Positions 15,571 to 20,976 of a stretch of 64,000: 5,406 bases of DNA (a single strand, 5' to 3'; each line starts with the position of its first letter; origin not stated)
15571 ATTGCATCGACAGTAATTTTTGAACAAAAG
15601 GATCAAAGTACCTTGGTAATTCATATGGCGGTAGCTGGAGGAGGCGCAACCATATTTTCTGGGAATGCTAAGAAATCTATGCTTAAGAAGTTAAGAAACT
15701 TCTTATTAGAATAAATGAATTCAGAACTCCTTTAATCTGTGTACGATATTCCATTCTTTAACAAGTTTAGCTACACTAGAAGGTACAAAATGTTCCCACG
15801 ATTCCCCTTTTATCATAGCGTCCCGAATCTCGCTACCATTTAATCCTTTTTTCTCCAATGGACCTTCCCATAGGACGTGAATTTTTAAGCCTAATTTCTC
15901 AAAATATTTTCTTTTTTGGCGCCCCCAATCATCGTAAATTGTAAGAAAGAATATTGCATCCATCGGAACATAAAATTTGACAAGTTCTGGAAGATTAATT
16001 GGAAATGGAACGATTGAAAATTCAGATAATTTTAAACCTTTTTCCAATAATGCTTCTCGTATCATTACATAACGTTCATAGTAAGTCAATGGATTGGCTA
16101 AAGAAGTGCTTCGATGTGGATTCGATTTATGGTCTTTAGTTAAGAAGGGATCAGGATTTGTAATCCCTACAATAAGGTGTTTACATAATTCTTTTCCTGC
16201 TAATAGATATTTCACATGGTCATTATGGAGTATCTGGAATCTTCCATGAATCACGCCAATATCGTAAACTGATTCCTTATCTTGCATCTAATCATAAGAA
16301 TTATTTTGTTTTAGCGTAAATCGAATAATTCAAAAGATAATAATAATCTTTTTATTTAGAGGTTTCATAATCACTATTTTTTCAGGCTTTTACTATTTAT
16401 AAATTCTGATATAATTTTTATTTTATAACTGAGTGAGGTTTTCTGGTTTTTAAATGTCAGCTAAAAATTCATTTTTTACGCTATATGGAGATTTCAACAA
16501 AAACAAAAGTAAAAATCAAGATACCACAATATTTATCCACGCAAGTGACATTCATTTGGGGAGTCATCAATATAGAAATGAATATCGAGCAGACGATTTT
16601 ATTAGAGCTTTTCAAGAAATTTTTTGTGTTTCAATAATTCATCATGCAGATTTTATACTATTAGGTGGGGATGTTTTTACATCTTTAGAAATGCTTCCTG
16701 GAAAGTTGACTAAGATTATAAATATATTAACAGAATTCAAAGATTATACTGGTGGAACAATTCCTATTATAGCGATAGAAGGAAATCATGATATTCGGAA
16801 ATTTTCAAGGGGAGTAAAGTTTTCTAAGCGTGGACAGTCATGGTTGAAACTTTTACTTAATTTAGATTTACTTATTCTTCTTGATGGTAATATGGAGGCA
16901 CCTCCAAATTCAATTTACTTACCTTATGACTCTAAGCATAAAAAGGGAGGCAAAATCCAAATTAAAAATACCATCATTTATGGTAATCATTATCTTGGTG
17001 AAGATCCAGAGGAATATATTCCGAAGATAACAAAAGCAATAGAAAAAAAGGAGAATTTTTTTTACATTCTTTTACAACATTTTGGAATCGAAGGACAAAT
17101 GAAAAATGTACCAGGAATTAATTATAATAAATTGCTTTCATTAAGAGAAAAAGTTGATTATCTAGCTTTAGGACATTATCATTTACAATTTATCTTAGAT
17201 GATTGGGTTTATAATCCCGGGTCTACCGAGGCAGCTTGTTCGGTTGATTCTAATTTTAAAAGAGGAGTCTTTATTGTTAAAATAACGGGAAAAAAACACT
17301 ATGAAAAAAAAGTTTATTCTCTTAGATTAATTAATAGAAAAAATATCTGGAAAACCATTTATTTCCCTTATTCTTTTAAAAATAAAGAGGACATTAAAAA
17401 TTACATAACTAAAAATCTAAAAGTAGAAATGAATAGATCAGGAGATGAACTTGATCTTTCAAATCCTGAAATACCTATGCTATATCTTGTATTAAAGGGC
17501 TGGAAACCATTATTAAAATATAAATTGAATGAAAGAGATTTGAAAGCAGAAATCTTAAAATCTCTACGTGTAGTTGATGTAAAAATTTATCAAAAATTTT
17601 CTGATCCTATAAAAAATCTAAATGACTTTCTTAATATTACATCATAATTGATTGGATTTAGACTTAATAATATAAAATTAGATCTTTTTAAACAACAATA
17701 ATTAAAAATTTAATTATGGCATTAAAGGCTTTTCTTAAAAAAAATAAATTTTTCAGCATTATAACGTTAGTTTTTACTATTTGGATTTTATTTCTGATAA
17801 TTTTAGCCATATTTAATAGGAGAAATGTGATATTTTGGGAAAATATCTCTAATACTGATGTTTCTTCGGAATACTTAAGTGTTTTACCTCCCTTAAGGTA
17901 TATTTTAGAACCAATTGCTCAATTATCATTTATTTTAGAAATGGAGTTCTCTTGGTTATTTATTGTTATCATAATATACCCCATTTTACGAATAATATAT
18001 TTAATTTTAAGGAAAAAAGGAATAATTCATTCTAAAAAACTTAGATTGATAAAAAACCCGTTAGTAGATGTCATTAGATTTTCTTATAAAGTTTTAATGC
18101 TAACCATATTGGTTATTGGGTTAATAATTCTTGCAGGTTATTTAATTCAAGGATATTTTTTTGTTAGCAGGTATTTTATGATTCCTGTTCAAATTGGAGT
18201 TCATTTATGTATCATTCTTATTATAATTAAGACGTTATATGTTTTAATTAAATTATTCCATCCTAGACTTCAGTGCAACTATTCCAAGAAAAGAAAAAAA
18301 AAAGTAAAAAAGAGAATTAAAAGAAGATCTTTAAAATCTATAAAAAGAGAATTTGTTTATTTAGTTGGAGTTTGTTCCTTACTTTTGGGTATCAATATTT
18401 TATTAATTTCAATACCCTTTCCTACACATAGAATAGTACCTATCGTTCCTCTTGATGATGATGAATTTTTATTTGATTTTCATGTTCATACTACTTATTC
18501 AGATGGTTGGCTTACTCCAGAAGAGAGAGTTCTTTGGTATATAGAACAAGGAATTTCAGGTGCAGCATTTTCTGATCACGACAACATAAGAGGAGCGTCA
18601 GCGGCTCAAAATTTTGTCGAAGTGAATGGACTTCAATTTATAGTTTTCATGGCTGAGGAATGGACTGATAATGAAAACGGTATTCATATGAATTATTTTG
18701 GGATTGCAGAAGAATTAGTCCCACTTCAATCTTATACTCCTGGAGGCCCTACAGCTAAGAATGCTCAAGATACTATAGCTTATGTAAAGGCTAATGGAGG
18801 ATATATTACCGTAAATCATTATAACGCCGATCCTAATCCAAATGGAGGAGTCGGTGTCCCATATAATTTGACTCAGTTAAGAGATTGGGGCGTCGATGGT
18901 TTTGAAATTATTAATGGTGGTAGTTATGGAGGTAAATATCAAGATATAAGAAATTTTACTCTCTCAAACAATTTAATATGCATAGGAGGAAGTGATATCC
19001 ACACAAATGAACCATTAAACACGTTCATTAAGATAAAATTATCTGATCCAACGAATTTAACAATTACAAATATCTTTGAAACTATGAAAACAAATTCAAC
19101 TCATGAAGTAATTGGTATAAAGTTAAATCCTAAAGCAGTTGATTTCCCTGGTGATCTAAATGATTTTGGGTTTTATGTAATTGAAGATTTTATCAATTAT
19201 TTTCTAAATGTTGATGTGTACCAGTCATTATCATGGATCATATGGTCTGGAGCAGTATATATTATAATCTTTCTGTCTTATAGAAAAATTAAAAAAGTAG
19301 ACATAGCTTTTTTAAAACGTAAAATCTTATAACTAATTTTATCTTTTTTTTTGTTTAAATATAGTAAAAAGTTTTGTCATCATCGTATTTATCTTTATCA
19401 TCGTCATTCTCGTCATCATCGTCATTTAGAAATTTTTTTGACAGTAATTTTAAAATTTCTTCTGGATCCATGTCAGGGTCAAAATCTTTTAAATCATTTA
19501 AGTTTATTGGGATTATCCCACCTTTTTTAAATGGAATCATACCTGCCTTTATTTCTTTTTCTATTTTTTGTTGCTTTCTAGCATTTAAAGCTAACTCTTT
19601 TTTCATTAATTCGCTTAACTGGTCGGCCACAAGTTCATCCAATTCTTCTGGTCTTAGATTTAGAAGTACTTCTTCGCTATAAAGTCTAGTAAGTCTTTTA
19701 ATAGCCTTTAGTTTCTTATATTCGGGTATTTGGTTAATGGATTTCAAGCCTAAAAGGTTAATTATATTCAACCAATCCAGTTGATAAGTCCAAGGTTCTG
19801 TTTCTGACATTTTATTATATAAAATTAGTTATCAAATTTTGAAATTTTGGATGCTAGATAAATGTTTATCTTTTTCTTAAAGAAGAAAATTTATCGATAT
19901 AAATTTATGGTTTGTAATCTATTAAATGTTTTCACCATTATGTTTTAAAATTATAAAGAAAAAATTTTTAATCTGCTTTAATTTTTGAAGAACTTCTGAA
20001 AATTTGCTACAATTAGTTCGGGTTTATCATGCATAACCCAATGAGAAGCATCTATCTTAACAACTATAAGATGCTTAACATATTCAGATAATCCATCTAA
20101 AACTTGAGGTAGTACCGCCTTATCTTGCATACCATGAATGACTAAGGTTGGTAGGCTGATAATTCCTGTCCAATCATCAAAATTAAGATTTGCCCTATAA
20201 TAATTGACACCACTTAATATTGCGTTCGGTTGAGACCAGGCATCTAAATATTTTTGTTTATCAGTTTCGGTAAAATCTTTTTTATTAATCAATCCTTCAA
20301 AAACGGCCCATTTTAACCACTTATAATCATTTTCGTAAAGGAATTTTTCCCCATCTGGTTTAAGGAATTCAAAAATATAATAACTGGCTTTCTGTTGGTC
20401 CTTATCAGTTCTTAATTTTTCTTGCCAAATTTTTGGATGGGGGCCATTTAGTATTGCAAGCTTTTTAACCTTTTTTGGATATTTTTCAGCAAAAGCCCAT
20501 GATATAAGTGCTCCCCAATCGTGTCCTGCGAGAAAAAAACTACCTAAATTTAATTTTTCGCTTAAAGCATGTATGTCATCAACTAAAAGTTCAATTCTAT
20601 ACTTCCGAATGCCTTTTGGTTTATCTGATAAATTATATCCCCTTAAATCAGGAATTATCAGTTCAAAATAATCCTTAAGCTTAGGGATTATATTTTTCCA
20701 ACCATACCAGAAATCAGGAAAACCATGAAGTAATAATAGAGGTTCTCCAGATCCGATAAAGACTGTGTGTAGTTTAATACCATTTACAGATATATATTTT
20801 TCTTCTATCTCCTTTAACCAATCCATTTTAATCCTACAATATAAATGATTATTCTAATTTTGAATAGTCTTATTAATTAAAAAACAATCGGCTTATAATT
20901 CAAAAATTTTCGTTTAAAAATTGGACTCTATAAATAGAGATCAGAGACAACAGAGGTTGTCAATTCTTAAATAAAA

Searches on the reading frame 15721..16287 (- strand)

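Call 34: search_protein_families(library=pfam, proteins=[window:15721-16287:-])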
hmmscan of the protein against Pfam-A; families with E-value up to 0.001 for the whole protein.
window:15721-16287:- (188 aa): 1 family
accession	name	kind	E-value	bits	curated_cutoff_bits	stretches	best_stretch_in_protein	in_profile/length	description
PF01467.32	CTP_transf_like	-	4.7e-06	27.3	21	1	13-117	2-86/133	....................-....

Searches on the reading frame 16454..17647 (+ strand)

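Call 34: search_protein_families(library=pfam, proteins=[window:16454-17647:+])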
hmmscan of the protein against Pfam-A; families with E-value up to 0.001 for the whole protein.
window:16454-17647:+ (397 aa): 2 families
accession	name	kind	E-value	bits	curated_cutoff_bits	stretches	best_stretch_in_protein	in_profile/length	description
PF00149.33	Metallophos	-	2.3e-09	38.4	21.5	1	27-243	3-189/191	Calcineurin-like phosphoesterase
PF12850.12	Metallophos_2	-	6.3e-06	26.7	27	0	28-261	4-138/154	Calcineurin-like phosphoesterase superfamily domain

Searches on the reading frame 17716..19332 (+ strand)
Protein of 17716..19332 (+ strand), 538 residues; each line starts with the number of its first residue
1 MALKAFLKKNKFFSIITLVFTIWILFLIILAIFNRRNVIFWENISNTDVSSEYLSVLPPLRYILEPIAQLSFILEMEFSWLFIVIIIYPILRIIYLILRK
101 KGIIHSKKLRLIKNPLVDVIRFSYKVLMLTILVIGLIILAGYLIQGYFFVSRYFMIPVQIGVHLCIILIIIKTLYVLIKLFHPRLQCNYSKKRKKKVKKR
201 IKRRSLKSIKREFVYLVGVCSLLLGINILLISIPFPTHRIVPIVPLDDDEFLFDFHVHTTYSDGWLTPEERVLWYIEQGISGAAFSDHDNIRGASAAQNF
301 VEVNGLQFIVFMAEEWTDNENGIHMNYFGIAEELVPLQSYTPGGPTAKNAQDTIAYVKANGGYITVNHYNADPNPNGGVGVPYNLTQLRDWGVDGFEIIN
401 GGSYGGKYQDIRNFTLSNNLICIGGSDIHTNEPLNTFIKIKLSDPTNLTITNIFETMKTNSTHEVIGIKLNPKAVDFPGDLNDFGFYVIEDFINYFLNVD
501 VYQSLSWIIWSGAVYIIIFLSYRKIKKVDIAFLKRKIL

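Call 34: search_protein_families(library=pfam, proteins=[window:17716-19332:+])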
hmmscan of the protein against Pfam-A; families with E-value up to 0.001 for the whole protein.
window:17716-19332:+ (538 aa): 1 family
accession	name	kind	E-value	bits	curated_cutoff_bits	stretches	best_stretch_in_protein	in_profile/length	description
PF02811.25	PHP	-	7.8e-06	26.8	26.4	1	254-308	1-57/164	PHP domain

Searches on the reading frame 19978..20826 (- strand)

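Call 34: search_protein_families(library=pfam, proteins=[window:19978-20826:-])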
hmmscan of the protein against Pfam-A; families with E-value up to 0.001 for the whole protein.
window:19978-20826:- (282 aa): 3 families
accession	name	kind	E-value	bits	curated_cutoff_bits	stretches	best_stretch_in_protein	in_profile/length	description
PF00561.26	Abhydrolase_1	-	2.9e-35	122.6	25.8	1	29-269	2-245/245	alpha/beta hydrolase fold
PF12697.13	Abhydrolase_6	-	8.8e-16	59.7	26.3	1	30-274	1-216/217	Alpha/beta hydrolase family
PF12146.15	Hydrolase_4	-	6.4e-09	35.9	27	1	32-136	9-116/239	Serine aminopeptidase, S33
